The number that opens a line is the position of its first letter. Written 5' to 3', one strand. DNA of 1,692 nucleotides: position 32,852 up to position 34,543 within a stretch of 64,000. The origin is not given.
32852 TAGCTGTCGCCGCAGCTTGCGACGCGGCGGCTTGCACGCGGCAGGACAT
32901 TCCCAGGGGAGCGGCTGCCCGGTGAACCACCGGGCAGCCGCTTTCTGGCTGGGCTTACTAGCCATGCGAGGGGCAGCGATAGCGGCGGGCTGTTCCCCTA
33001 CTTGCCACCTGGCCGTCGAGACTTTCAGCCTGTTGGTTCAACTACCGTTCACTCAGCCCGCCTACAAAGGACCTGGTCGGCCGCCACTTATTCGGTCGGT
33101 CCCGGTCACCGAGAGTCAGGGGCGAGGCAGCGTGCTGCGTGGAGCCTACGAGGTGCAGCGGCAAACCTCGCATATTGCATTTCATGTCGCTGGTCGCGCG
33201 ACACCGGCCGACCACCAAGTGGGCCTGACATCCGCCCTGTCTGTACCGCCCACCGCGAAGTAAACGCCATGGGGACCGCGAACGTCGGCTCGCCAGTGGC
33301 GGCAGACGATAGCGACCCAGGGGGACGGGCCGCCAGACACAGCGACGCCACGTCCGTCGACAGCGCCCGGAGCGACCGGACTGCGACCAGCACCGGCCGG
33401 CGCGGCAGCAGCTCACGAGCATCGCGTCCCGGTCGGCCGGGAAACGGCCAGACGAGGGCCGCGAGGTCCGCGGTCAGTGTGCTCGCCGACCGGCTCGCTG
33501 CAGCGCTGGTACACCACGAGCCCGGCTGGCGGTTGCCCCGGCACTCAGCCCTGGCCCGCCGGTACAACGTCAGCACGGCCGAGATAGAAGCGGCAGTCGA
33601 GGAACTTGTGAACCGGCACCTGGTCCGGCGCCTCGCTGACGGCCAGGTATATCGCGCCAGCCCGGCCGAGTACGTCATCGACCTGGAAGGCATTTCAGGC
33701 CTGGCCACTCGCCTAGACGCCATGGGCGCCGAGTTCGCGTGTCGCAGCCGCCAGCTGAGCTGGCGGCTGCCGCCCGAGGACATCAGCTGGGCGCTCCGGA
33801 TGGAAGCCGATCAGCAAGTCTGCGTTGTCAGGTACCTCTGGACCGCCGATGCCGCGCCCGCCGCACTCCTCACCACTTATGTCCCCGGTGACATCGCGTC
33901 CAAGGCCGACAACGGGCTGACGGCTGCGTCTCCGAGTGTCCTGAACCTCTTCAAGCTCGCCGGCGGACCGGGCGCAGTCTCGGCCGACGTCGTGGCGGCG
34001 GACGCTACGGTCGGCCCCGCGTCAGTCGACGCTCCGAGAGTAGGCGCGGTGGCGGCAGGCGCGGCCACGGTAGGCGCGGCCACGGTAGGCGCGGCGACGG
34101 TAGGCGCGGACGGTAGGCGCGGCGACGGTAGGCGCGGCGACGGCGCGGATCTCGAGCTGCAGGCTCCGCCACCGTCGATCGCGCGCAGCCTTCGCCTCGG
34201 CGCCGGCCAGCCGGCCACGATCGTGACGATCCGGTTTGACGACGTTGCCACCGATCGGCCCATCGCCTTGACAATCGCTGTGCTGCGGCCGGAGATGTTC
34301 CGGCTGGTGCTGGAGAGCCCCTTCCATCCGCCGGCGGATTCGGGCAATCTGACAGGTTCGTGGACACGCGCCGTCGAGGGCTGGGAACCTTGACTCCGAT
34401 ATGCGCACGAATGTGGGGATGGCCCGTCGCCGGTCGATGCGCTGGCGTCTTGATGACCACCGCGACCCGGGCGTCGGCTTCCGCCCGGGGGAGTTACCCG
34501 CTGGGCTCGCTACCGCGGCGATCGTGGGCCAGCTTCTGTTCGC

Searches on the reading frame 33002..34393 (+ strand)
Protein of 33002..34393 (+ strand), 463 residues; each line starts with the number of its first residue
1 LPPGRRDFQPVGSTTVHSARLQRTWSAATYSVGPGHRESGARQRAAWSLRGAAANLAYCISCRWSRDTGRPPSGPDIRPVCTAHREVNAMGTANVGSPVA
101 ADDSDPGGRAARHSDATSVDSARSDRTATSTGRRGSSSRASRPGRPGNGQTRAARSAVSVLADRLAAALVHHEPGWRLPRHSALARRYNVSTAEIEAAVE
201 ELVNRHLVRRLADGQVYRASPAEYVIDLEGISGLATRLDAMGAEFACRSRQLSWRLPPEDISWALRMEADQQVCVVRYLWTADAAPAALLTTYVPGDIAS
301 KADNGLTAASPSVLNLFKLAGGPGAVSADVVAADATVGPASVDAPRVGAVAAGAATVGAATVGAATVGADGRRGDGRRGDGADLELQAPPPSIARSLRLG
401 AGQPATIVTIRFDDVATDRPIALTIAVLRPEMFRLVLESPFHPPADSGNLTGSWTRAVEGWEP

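Call 6: search_protein_families(library=pfam, proteins=[window:33002-34393:+], max_evalue=1)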
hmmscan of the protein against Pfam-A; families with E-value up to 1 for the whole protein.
window:33002-34393:+ (463 aa): 2 families
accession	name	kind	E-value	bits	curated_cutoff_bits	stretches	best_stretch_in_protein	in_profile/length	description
PF07702.18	UTRA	-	6.5e-07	29.7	23.8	1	241-304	2-65/141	UTRA domain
PF00392.27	GntR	-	0.00042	20.3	27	1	172-210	18-56/64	Bacterial regulatory proteins, gntR family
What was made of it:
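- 33269..34393 (+): GntR/UTRA (HutC-type) regulator. It ends 7 nt before A. The true start is uncertain: the ORF opens at TTG 33002, and ATG 33269 fits the ~330-aa orthologs. It contains a 15-bp tandem repeat at 34040-34143. Pfam UTRA E 6.5e-7 and GntR 4e-4 (call 6).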

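Call 7: search_protein_families(library=ncbifam, proteins=[window:33002-34393:+], max_evalue=1)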
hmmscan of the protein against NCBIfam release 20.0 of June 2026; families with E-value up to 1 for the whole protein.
window:33002-34393:+ (463 aa): 7 families
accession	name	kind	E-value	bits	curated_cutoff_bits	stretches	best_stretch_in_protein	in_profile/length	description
TIGR02018.2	his_ut_repres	equivalog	2.7e-08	33.5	220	1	172-302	17-146/226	histidine utilization transcriptional repressor HutC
NF052441.1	TransRegRv0792c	equivalog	2e-06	27.2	400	1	152-311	12-168/260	Rv0792c family HTH-type transcriptional regulator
TIGR02325.1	C_P_lyase_phnF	equivalog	7.9e-05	22.3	156.8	1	161-302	13-155/238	phosphonate metabolism transcriptional regulator PhnF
NF007486.0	PRK10079.1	equivalog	0.0033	17.2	363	1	162-295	18-151/241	phosphonate metabolism transcriptional regulator PhnF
NF041547.1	GntR_LSA1692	equivalog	0.0053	16.4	275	1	176-300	23-148/233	GntR family transcriptional regulator, LSA1692 subfamily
NF008491.0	PRK11402.1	subfamily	0.03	13.8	269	1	172-306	29-161/243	GntR family transcriptional regulator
NF041241.1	YhfZ_full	equivalog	0.2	10.9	260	1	160-209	9-58/304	GntR family transcriptional regulator YhfZ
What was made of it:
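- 33269..34393 (+): NCBIfam HutC-type hits (call 7).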
